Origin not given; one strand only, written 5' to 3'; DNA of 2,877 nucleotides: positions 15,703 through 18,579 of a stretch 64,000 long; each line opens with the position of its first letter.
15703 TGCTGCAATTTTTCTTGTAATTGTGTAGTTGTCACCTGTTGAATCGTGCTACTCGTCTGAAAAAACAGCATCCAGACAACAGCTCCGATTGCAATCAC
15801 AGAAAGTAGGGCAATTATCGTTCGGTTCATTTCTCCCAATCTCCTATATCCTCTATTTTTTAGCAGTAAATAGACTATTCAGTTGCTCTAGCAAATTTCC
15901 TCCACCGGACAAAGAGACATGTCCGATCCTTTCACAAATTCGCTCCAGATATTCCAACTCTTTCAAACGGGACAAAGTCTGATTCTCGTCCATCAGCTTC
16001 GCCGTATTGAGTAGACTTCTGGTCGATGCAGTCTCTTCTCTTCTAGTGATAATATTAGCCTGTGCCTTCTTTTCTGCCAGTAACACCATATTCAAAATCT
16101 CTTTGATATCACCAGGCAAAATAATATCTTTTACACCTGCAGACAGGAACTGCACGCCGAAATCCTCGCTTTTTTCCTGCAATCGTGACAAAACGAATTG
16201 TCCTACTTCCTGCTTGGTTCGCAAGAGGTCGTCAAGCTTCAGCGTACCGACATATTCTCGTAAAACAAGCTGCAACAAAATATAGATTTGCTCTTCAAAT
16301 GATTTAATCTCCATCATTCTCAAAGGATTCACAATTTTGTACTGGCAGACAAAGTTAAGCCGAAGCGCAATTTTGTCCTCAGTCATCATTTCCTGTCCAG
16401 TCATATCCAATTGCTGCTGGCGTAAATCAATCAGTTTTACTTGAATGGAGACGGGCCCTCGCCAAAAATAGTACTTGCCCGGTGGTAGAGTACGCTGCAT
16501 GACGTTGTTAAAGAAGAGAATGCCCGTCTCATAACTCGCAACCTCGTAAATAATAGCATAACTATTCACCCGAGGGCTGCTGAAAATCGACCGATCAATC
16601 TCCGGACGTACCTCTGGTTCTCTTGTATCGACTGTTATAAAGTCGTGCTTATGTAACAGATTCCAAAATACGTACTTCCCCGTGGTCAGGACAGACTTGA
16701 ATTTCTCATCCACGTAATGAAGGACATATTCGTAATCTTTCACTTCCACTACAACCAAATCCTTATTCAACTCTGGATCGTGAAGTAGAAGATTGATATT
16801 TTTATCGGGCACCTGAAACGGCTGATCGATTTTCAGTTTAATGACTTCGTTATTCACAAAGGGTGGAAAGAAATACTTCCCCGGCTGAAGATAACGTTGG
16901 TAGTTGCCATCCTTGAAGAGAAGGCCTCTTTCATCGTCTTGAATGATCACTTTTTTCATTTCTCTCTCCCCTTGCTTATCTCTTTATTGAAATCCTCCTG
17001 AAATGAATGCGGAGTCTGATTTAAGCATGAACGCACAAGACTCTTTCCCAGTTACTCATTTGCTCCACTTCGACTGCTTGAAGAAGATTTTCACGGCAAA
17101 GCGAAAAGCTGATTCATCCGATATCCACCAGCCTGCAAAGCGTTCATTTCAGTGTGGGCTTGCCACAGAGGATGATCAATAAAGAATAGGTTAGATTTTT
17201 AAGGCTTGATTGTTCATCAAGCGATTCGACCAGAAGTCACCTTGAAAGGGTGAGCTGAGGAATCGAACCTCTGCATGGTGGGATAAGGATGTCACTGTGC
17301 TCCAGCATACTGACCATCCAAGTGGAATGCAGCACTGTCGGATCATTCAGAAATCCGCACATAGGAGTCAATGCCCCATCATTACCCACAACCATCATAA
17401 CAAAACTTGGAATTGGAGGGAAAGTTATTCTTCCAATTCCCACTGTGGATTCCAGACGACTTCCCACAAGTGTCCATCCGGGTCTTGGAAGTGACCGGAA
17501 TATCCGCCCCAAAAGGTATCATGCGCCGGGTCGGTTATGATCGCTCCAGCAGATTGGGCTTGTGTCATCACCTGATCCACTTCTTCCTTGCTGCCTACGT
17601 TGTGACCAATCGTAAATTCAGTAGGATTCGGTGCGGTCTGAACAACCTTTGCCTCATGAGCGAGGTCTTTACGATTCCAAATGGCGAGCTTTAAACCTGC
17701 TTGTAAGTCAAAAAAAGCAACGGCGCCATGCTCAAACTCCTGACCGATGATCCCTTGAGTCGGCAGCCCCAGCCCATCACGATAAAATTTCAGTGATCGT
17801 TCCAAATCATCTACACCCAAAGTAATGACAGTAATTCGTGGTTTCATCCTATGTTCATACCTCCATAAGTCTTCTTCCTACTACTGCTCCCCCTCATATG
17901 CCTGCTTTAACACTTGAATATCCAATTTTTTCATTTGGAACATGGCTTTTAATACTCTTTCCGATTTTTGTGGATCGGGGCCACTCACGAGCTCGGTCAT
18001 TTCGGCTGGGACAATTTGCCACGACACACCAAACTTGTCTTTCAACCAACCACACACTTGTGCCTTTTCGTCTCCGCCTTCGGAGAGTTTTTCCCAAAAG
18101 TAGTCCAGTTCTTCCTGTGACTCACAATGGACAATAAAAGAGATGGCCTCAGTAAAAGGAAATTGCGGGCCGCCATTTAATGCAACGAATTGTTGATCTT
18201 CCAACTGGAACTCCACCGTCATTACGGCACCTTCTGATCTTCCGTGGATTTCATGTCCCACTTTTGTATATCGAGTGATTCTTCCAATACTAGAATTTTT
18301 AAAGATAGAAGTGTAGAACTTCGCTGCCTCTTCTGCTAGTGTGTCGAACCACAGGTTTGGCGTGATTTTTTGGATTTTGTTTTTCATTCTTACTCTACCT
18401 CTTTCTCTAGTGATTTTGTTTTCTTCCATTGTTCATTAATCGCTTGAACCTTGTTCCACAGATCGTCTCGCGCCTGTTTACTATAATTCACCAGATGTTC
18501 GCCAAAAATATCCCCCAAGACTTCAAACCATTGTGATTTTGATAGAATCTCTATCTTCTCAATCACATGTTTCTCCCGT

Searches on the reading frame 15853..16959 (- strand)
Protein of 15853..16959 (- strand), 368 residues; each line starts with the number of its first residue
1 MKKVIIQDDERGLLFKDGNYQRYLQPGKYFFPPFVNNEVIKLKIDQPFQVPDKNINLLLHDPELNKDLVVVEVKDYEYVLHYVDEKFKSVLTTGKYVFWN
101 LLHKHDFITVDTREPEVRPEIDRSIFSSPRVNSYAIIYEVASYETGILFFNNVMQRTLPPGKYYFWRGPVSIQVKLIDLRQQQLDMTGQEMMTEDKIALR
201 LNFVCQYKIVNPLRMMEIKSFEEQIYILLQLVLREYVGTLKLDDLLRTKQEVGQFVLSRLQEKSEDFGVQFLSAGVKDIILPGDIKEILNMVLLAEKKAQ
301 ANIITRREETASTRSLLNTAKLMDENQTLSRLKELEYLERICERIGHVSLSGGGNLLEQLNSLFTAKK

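Call 71: search_protein_families(library=pfam, proteins=[window:15853-16959:-], max_evalue=0.00001)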
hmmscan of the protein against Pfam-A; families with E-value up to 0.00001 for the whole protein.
window:15853-16959:- (368 aa): 1 family
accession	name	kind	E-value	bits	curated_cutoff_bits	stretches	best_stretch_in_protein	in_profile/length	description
PF01145.31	Band_7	-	1.4e-27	97.3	23.6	1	141-309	4-175/176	SPFH domain / Band 7 family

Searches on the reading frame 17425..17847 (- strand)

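Call 71: search_protein_families(library=pfam, proteins=[window:17425-17847:-], max_evalue=0.00001)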
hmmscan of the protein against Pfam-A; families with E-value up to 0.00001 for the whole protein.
window:17425-17847:- (140 aa): 1 family
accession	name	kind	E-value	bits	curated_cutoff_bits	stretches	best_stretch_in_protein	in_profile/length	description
PF00903.31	Glyoxalase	-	3.2e-17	63.5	20.6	1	5-130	2-121/121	Glyoxalase/Bleomycin resistance protein/Dioxygenase superfamily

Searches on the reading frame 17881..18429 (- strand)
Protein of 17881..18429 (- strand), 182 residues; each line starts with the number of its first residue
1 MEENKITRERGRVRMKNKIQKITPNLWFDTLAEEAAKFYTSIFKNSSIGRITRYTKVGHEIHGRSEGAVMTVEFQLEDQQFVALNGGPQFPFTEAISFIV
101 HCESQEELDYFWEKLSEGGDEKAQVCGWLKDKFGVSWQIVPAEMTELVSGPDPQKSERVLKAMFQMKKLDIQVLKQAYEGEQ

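Call 71: search_protein_families(library=pfam, proteins=[window:17881-18429:-], max_evalue=0.00001)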
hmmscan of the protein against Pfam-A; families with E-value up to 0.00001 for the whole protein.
window:17881-18429:- (182 aa): 1 family
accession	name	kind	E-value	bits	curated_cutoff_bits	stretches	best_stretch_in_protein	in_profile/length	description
PF06983.19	3-dmu-9_3-mt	-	4.1e-47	159.9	24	1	20-140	1-116/116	3-demethylubiquinone-9 3-methyltransferase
